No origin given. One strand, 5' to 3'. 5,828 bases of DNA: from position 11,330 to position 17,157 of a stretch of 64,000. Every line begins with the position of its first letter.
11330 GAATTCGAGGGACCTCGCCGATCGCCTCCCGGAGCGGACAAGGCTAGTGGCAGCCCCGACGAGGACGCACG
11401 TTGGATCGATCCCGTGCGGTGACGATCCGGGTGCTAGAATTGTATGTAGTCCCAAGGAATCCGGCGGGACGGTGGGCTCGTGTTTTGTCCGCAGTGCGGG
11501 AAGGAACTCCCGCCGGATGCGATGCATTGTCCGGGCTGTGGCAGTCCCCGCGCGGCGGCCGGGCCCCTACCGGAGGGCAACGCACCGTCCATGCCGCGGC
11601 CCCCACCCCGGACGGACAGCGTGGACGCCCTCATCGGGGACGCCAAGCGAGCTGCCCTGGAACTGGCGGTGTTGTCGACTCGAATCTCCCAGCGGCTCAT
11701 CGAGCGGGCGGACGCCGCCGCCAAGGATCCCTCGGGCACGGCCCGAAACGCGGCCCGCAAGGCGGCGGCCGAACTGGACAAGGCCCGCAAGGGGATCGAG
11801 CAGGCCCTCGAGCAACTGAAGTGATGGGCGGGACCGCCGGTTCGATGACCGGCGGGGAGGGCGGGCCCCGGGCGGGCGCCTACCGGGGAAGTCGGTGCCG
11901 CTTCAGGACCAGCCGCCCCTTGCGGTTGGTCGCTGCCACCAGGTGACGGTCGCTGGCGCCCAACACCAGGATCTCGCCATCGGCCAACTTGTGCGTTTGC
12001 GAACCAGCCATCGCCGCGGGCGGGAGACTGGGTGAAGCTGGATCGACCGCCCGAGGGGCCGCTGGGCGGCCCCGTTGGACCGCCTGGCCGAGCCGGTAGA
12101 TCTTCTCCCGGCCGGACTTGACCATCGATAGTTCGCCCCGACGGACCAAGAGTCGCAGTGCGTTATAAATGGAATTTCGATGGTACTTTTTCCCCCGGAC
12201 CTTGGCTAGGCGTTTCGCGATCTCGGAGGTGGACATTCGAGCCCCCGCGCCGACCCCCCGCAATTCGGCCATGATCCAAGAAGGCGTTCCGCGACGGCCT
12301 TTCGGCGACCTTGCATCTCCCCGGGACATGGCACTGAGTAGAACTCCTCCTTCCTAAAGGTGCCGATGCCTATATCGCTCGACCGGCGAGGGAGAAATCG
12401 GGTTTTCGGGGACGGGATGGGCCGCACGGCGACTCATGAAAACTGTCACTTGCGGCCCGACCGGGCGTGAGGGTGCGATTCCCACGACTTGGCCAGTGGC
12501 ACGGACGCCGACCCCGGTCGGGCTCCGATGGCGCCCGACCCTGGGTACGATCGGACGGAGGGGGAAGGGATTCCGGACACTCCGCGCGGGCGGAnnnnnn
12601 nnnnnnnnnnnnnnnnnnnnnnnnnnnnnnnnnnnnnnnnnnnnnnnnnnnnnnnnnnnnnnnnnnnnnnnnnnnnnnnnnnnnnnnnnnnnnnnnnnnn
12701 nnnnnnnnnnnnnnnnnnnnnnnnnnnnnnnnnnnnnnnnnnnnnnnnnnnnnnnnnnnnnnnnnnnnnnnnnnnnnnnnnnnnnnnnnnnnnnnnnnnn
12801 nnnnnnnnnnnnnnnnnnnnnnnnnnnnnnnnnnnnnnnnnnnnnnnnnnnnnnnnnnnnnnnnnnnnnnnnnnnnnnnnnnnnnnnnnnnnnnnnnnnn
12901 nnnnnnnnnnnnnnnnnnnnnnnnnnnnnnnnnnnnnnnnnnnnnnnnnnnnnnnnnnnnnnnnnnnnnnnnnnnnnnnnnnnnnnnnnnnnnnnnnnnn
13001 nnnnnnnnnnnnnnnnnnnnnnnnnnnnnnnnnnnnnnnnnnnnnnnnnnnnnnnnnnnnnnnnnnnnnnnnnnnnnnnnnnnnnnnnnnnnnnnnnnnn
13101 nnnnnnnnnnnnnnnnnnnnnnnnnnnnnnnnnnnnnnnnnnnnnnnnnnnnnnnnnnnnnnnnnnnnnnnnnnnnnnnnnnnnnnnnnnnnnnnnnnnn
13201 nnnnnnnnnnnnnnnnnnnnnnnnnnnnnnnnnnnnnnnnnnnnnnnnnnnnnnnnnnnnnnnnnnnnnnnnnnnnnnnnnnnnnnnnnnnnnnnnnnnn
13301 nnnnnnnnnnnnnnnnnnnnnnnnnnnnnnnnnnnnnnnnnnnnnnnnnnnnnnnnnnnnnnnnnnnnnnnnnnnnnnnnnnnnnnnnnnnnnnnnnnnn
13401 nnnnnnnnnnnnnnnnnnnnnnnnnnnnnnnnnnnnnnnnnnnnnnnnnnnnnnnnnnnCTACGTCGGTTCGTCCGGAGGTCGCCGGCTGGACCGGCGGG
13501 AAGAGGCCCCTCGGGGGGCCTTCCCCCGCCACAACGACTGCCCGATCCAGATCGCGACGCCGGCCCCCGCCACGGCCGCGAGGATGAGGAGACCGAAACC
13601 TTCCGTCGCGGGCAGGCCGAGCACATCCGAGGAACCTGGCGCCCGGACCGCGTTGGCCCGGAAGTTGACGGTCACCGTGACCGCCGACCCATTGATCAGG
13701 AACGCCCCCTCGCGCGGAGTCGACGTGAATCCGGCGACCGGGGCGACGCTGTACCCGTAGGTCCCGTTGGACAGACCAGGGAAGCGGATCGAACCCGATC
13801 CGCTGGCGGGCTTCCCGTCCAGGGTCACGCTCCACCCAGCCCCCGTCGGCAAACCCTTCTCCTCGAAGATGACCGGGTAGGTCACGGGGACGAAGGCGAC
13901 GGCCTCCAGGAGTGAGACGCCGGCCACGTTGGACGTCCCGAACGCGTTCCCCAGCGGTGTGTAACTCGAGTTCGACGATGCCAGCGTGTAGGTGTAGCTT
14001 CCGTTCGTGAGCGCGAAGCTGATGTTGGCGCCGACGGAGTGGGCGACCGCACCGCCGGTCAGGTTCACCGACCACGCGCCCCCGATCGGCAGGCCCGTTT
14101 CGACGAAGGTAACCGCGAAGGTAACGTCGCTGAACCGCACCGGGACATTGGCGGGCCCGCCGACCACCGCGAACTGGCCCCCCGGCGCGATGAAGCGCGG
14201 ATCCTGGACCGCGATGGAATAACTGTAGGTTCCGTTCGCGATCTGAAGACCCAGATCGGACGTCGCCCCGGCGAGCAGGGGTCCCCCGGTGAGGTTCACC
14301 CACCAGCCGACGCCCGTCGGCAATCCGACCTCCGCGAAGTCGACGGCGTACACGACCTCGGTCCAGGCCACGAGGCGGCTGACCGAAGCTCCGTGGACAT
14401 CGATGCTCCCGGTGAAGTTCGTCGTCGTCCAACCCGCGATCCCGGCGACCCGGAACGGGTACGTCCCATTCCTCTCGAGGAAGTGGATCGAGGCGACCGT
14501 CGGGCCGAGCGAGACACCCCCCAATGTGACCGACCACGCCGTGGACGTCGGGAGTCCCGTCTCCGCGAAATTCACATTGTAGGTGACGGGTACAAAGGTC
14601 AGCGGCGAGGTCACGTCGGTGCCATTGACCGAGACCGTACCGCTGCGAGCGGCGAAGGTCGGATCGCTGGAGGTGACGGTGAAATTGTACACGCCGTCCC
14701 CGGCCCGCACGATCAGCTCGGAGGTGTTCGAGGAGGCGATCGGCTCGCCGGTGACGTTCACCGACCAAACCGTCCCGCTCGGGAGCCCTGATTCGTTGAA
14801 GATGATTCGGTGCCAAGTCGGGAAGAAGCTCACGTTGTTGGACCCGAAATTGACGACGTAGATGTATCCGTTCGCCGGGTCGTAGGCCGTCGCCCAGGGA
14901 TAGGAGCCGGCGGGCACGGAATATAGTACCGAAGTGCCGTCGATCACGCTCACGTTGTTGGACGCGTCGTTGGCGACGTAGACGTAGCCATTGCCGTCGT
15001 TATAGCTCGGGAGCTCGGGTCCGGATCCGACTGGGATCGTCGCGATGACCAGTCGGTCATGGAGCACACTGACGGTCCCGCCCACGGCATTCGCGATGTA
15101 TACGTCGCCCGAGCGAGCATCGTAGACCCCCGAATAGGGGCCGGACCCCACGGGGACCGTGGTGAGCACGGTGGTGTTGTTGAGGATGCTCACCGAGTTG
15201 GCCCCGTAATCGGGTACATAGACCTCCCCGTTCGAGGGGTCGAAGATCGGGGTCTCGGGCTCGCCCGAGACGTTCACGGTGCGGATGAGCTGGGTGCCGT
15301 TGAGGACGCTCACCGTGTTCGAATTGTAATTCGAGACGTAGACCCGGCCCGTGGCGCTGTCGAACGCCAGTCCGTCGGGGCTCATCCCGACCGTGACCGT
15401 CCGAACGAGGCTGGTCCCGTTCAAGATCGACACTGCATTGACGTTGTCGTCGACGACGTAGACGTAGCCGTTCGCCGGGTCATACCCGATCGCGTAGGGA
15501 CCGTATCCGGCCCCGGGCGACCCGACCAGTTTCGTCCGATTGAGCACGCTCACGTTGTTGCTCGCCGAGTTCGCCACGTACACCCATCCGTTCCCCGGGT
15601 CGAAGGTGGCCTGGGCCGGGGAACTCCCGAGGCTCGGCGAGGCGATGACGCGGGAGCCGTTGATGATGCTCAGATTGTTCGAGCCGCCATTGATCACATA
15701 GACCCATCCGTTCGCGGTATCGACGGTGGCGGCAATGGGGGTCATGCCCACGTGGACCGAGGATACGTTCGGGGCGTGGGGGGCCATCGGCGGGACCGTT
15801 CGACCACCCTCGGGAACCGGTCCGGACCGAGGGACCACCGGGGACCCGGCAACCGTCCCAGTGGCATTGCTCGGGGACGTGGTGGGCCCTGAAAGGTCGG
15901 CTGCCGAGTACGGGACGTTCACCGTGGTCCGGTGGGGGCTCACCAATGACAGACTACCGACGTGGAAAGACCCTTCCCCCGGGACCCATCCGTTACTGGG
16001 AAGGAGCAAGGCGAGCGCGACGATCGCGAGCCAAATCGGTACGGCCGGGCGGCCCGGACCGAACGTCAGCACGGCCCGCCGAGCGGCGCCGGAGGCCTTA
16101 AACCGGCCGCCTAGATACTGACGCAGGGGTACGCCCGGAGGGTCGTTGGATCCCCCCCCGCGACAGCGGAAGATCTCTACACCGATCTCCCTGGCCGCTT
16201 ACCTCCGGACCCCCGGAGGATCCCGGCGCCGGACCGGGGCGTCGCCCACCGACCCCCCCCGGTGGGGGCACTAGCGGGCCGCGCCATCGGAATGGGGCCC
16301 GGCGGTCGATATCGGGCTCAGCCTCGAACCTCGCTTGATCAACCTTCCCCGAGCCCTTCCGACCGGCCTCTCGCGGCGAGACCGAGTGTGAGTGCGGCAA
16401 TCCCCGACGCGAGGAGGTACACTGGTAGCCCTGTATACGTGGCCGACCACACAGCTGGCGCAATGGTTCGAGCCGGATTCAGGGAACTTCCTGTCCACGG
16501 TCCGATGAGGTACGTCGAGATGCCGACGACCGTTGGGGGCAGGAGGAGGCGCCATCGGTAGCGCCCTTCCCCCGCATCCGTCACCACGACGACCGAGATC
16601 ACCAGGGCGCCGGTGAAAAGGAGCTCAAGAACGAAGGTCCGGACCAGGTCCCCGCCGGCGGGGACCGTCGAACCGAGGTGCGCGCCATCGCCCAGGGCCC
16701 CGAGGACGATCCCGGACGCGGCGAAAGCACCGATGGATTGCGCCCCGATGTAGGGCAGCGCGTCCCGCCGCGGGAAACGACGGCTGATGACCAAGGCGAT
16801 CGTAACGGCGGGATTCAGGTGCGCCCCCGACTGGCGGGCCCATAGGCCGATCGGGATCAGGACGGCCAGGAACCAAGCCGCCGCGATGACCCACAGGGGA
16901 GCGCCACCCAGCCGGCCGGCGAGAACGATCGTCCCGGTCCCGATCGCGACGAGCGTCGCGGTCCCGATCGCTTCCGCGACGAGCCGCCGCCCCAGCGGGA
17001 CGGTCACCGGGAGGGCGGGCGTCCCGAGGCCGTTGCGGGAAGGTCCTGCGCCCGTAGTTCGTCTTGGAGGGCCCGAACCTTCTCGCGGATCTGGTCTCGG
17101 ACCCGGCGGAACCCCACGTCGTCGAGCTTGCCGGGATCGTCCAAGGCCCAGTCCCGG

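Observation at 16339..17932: Arsenic module apparently controlled by a Cys-rich HxlR regulator instead of ArsR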

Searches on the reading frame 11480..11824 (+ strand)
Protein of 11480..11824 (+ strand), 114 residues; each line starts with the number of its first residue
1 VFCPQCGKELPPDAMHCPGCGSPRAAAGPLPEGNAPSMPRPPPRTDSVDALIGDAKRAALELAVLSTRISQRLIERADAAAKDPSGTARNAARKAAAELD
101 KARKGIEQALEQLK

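Call 46: search_protein_families(library=pfam, proteins=[window:11480-11824:+], max_evalue=0.001)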
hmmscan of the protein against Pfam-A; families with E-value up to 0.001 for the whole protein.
window:11480-11824:+ (114 aa): 3 families
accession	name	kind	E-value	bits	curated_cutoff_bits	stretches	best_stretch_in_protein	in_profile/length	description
PF13240.11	Zn_Ribbon_1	-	4.9e-07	29.8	25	1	2-23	1-22/23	zinc-ribbon domain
PF12773.13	DZR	-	9.9e-05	22.9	27.3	1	3-23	1-21/45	Double zinc ribbon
PF05810.19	NinF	-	0.00028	21.1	27.5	1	3-17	2-16/25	NinF protein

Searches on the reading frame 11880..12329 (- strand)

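Call 3: search_protein_families(library=pfam, proteins=[window:11880-12329:-], max_evalue=0.01)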
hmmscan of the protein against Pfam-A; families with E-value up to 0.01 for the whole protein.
window:11880-12329:- (149 aa): 2 families
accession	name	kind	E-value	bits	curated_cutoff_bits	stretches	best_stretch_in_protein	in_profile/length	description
PF21933.2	MCM5_C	-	0.00065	20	27.2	1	29-79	13-59/59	MCM5, C-terminal domain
PF11625.14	DUF3253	-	0.0085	16.7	22.1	0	19-74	8-65/81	Protein of unknown function (DUF3253)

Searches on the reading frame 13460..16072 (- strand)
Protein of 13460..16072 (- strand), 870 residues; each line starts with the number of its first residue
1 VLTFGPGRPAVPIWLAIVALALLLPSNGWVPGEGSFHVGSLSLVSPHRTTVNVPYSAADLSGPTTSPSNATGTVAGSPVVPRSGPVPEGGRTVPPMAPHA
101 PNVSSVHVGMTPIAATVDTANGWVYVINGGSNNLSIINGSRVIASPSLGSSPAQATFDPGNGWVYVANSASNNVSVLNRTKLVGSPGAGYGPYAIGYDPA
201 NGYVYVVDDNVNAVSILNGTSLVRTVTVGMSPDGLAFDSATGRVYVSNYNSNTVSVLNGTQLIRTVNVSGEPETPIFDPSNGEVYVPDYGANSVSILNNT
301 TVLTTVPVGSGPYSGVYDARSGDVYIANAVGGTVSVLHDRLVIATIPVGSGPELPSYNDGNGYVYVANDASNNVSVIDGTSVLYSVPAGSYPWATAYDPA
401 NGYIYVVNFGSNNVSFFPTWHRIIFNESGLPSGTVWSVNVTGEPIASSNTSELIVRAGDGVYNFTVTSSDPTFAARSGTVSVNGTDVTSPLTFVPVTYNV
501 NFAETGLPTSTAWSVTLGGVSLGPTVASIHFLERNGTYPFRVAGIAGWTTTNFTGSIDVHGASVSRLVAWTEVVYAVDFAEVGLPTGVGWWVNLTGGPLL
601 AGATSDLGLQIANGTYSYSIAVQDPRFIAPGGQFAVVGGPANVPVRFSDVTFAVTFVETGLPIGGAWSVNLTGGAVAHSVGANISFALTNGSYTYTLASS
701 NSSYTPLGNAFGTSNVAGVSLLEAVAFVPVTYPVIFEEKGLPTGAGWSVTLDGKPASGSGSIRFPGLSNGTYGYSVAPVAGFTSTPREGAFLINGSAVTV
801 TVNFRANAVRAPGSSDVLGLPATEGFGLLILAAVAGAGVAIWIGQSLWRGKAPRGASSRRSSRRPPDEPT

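Call 3: search_protein_families(library=pfam, proteins=[window:13460-16072:-], max_evalue=0.01)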
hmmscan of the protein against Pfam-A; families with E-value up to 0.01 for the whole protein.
window:13460-16072:- (870 aa): 2 families
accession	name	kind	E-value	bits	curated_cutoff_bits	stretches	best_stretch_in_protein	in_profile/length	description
PF10282.15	Lactonase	-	3.1e-05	23.8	21.7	0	142-181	283-322/344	Lactonase, 7-bladed beta-propeller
PF01436.27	NHL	-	0.002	18.5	20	0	231-256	3-27/28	NHL repeat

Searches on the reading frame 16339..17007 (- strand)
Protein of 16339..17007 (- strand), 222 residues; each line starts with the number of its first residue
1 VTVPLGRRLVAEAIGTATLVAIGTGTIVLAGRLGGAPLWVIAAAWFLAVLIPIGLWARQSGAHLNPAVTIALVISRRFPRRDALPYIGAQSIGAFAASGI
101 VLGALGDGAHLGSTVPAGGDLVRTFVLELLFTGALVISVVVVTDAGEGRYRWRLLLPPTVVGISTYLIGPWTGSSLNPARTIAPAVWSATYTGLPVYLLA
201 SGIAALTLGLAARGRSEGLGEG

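Call 3: search_protein_families(library=pfam, proteins=[window:16339-17007:-], max_evalue=0.01)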
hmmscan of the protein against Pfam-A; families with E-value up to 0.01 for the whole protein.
window:16339-17007:- (222 aa): 1 family
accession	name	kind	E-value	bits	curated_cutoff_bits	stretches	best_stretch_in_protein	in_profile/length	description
PF00230.25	MIP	-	1.7e-31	110.2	25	1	5-206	7-216/222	Major intrinsic protein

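Call 4: search_protein_families(library=ncbifam, proteins=[window:16339-17007:-], max_evalue=0.01)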
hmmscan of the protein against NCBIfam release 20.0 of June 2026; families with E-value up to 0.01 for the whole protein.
window:16339-17007:- (222 aa): 4 families
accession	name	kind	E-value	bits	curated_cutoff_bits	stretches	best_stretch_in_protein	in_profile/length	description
TIGR00861.1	MIP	subfamily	3.1e-31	108.9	171.25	1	11-203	1-215/224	MIP family channel protein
NF003838.0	PRK05420.1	equivalog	1.5e-17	63.9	256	1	7-191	3-200/231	aquaporin Z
NF045553.1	AquGlycerPorinGla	equivalog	2.9e-13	49.6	400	1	7-101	7-105/290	aquaglyceroporin Gla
NF043012.1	LacAcidTportLarD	equivalog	5.5e-05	22.7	390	1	8-186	3-194/237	D/L-lactic acid transporter LarD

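Call 45: search_solved_structures(query=window:16342-17007:-, max_evalue=0.00001, show_alignments=4)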
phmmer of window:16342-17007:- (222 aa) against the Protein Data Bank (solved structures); distinct sequences matched with E-value up to 0.00001: 59.
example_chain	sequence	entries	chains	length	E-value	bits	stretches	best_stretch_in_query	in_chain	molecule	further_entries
1fx8_A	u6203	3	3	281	2.6e-20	76.4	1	5-104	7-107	GLYCEROL UPTAKE FACILITATOR PROTEIN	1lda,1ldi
8y8w_A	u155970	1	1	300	3.4e-20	76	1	5-104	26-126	Glycerol uptake facilitator protein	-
8y8x_A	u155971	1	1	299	4e-20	75.8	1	5-104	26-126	Glycerol uptake facilitator protein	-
1ldf_A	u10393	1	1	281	1.8e-19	73.6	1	5-104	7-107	Glycerol uptake facilitator protein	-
3ne2_A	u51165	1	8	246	1.9e-16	63.8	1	30-189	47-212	Probable aquaporin AqpM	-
2evu_A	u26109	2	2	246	9.7e-16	61.4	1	29-196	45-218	Aquaporin aqpM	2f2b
7cjs_A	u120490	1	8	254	4.5e-15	59.3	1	5-204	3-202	Aquaporin NIP2-1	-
7nl4_A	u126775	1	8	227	7.2e-15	58.6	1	7-204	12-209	Aquaporin NIP2-1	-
7w7r_A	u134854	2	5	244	1.2e-13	54.6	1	41-198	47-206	Aquaporin 1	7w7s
8y8q_A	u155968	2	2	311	6.4e-13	52.2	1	6-107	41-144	Aquaporin-3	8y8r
8y8p_A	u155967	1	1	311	1e-12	51.5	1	6-107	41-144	Aquaporin-3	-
8y8n_A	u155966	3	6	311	1.1e-12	51.5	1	6-107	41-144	Aquaporin-3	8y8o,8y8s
3c02_A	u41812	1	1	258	3.1e-12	50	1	7-185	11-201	Aquaglyceroporin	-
5i32_A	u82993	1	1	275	1.2e-11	48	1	7-217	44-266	Aquaporin TIP2-1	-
9qsx_A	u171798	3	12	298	1.4e-11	47.9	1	6-190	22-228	Aquaporin-3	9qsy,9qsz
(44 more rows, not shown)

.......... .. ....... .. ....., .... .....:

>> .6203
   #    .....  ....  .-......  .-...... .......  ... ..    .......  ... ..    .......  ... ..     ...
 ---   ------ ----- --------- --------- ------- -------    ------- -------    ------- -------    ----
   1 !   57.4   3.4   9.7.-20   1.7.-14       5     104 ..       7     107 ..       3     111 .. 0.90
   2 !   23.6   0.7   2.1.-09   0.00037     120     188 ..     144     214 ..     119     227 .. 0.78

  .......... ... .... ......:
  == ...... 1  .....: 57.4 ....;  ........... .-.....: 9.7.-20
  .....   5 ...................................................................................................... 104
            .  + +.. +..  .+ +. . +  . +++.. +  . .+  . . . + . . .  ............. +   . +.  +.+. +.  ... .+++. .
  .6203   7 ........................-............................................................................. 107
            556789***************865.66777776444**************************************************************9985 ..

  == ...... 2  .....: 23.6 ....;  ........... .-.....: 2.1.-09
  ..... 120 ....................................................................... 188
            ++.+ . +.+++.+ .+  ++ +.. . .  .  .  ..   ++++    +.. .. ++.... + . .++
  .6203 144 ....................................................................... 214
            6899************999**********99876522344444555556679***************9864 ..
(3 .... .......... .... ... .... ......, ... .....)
